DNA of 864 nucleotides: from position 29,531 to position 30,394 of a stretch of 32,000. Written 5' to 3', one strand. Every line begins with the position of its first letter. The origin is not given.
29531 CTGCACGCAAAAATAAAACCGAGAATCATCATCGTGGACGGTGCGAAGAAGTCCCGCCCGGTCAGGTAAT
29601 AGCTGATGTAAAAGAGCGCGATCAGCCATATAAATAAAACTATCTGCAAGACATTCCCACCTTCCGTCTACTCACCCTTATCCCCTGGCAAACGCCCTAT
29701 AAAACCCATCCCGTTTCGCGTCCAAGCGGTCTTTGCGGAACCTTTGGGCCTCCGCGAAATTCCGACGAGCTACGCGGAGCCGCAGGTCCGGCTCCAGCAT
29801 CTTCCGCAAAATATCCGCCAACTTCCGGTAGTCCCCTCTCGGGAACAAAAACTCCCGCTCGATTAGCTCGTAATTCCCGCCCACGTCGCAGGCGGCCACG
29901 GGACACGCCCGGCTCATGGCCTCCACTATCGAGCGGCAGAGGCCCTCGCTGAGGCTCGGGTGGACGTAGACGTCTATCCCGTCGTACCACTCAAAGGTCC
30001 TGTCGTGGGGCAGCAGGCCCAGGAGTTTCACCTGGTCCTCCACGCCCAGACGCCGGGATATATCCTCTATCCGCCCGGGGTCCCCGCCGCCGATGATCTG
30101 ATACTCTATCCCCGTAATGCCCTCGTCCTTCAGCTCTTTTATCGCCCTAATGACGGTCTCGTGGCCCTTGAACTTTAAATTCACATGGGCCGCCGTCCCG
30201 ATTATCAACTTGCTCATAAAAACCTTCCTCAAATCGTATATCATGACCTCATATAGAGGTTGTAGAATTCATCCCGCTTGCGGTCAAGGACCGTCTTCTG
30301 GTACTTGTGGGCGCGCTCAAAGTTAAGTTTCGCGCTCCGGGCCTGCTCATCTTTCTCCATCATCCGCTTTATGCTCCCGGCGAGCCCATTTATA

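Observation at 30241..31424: G9 tract lies exactly at the linker between the two Rossmann halves of a GT4 glycosyltransferase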

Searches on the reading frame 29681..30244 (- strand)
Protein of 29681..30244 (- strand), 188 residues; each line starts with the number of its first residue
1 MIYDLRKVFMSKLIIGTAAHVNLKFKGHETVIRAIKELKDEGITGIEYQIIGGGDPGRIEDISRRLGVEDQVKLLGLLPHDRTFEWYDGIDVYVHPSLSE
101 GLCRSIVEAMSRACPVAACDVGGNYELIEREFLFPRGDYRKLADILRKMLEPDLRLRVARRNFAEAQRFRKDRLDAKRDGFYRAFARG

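Call 7: search_protein_families(library=pfam, max_evalue=0.1, proteins=[window:29681-30244:-])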
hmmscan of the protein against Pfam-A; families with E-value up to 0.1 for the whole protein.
seq(188 aa): 4 families
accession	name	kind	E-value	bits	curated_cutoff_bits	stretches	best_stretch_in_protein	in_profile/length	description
PF13692.12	Glyco_trans_1_4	-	8.9e-23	81.6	27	1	15-151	4-141/142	Glycosyl transferases group 1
PF00534.26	Glycos_transf_1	-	2e-21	76.7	26.4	1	18-155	21-160/172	Glycosyl transferases group 1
PF20706.3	GT4-conflict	-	0.022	14.2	26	1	13-136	201-326/385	Family 4 Glycosyltransferase in conflict systems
PF21798.2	DUF6878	-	0.071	13.5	24.3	0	35-74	10-48/128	Family of unknown function (DUF6878)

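Call 8: search_protein_families(library=ncbifam, max_evalue=0.1, proteins=[window:29681-30244:-])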
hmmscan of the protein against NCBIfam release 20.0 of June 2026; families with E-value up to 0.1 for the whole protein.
seq(188 aa): 26 families (the best 25 are shown)
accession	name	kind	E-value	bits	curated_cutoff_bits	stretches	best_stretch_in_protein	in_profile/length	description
NF041876.1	EPS_EpsE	equivalog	1.5e-20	73.8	400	1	25-161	226-371/389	exopolysaccharide biosynthesis GT4 family glycosyltransferase EpsE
TIGR04063.1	stp3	hypoth_equivalog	1.9e-14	53.4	442.05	1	24-168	224-379/397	TIGR04063 family PEP-CTERM/XrtA system glycosyltransferase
TIGR03088.1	stp2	hypoth_equivalog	2.8e-14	53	409.05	1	12-153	194-339/374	TIGR03088 family PEP-CTERM/XrtA system glycosyltransferase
TIGR03449.1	mycothiol_MshA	equivalog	4.8e-10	38.9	462.5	1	24-172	231-390/406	D-inositol-3-phosphate glycosyltransferase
TIGR03999.1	thiol_BshA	equivalog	1.1e-09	37.7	273.7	1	26-184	212-372/375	N-acetyl-alpha-D-glucosaminyl L-malate synthase BshA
NF038229.1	Glyco4_Geo_Pelo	equivalog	2.3e-09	36.8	400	1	60-163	208-313/338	GPMC system family 4 glycosyltransferase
NF047684.1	TeichurnBiosyTuaC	equivalog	5.4e-09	35.4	550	1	25-152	231-354/391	teichuronic acid biosynthesis protein TuaC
TIGR04348.1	TIGR04348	equivalog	1.4e-08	34.2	300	1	26-157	150-282/310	selenoneine biosynthesis selenosugar synthase SenB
TIGR04005.1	wcaL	equivalog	3e-07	29.7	537.6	1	25-149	234-367/406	colanic acid biosynthesis glycosyltransferase WcaL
NF038298.1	EPS_HpsO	equivalog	1.3e-06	27.5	575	1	23-169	211-371/388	hormogonium polysaccharide biosynthesis glycosyltransferase HpsO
TIGR04157.1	glyco_rSAM_CFB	subfamily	2.4e-06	26.8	400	1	25-132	239-343/406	TIGR04157 family glycosyltransferase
NF047880.1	glyco_SdgA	exception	2.5e-06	26.4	800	1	13-175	317-480/488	serine-aspartate repeat adhesin O-glycosyltransferase SdgA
NF050063.1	ProtGlycPglJ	equivalog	3.2e-06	26.6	500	1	26-173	207-354/363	N-acetylgalactosamine-N,N'-diacetylbacillosaminyl-diphospho-undecaprenol 4-alpha-N-acetylgalactosaminyltransferase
NF047881.1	glyco_SdgB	exception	1.5e-05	23.9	800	1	31-182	339-493/496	serine-aspartate repeat adhesin O-glycosyltransferase SdgB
NF041010.1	glycosy_Agl16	equivalog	4.6e-05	22.4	575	1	61-182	225-348/352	glycosylation protein Agl16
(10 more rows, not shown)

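Call 29: find_homologous_proteins(query=window:29681-30217:-)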
Query seq(179 aa) (179 aa): 25 proteins with E <= 0.001 among 151 candidates.
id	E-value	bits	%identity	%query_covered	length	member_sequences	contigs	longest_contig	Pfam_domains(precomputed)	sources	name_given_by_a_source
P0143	9.0e-115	399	100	100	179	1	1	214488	PF00534.27,PF13692.13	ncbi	-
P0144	3.5e-81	290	71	100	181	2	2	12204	PF00534.27,PF13692.13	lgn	-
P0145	8.3e-71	256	64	99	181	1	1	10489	PF00534.27,PF13692.13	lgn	-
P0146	1.3e-51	193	51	96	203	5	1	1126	PF00534.27,PF13692.13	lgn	-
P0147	2.3e-51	192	49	97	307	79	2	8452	PF00534.27,PF13692.13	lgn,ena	-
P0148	2.6e-51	192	49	97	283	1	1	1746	PF00534.27,PF13692.13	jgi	-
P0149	2.0e-50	189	50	96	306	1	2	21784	PF00534.27,PF13692.13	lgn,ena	-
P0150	2.2e-50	189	48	97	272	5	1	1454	PF00534.27,PF20706.4,PF13692.13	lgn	-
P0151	1.4e-49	187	48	99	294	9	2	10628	PF00534.27,PF13692.13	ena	-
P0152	1.9e-49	186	48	97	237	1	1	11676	PF00534.27,PF13692.13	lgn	-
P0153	7.2e-49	184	49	96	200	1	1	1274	PF00534.27,PF13692.13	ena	-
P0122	3.7e-48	182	53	90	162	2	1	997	PF00534.27,PF20706.4,PF13692.13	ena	-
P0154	2.8e-44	169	48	96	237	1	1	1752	PF00534.27,PF13692.13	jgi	jgi:glycosyltransferase involved in cell wall biosynthesis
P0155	2.7e-42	163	44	96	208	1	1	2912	PF00534.27,PF13692.13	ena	-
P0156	7.1e-41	158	61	64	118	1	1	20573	PF00534.27,PF13692.13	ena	-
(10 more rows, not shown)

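Call 30: find_encoding_contigs(protein=P0144, flank=8000, max_places=4)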
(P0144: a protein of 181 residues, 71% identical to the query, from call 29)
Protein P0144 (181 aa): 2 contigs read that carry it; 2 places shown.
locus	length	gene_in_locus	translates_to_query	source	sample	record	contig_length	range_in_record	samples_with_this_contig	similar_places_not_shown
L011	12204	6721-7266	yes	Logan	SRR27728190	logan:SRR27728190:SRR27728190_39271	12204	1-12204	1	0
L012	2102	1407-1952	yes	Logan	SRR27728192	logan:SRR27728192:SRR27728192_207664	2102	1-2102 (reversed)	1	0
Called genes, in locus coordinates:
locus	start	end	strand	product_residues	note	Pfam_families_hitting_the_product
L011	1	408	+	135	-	?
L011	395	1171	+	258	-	-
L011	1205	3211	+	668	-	PF00483:NTP_transferase (weak), PF12804:NTP_transf_3, PF20202:DUF6564, PF01467:CTP_transf_like, PF13714:PEP_mutase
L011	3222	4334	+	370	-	PF00465:Fe-ADH, PF13685:Fe-ADH_2 (weak), PF25137:ADH_Fe_C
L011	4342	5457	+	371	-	PF02776:TPP_enzyme_N, PF02775:TPP_enzyme_C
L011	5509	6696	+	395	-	PF00534:Glycos_transf_1, PF13692:Glyco_trans_1_4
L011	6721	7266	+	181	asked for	PF00534:Glycos_transf_1, PF13692:Glyco_trans_1_4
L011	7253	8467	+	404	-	PF00534:Glycos_transf_1, PF13692:Glyco_trans_1_4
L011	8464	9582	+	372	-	PF14897:EpsG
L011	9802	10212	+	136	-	PF00132:Hexapep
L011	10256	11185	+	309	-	-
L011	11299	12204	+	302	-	?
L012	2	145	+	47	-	?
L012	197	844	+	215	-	-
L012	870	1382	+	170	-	PF00534:Glycos_transf_1, PF13692:Glyco_trans_1_4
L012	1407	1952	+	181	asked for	PF00534:Glycos_transf_1, PF13692:Glyco_trans_1_4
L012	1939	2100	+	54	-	?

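Call 31: find_encoding_contigs(protein=P0145, flank=8000, max_places=4)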
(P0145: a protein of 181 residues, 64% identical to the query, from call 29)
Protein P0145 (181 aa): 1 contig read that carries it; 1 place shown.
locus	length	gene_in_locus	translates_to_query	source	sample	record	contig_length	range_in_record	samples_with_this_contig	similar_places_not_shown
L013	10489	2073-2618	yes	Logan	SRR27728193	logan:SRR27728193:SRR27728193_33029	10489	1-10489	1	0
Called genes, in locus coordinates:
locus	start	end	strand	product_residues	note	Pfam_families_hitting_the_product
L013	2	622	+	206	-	?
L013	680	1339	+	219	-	-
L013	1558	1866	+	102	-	PF00534:Glycos_transf_1, PF13692:Glyco_trans_1_4, PF20706:GT4-conflict (weak)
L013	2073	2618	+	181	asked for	PF00534:Glycos_transf_1, PF13692:Glyco_trans_1_4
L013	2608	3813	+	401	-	PF00534:Glycos_transf_1, PF13692:Glyco_trans_1_4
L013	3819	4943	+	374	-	PF14897:EpsG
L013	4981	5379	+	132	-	-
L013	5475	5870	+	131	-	-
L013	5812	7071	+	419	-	PF02901:PFL-like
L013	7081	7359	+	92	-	-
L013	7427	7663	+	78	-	PF01228:Gly_radical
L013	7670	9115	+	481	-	PF01943:Polysacc_synt, PF13440:Polysacc_synt_3, PF03023:MurJ (weak)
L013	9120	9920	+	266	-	PF13353:Fer4_12, PF04055:Radical_SAM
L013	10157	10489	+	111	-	?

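Call 37: find_related_loci(query=A4, collection=metagenome_contigs, flank=4000)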
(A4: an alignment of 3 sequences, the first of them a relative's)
Query A4 (179 aa) in metagenome_contigs; peptide patterns used: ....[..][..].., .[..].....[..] (x = any residue, [..] = any of these).
197 stretches matched a pattern; 1 encode a relative of the query (tblastn E <= 1e-3); 1 distinct loci.
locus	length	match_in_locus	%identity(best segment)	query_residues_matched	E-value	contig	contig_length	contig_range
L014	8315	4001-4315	25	39-142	1e-6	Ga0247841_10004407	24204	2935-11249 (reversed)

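Call 78: search_protein_representatives(alignment_id=A4)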
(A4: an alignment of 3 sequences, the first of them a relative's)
Query: 3 sequences, 180 profile positions. Proteins with E-value up to 0.001 (for the whole library): 118396; up to 1e-10: 7854; up to 1e-30: 449. The best 150 are listed.
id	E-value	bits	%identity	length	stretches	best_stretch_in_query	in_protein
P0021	3.0e-61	222.7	-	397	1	3-178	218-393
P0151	4.1e-60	219.0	-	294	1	2-180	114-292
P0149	1.7e-58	213.7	-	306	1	4-178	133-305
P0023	8.3e-57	208.2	-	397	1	3-178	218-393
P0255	2.8e-54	199.9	-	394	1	2-178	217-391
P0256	1.3e-53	197.8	-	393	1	4-178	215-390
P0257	1.7e-52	194.1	-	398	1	3-177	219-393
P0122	1.8e-52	194.1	-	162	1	13-172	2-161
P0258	1.8e-52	194.1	-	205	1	2-178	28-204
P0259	5.1e-52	192.6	-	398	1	3-178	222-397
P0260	1.4e-51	191.2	-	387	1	2-177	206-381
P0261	2.4e-51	190.4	-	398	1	2-177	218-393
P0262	3.0e-50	186.8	-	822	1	2-176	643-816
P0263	3.2e-50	186.7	-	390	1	2-177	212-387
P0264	1.9e-49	184.2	-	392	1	2-179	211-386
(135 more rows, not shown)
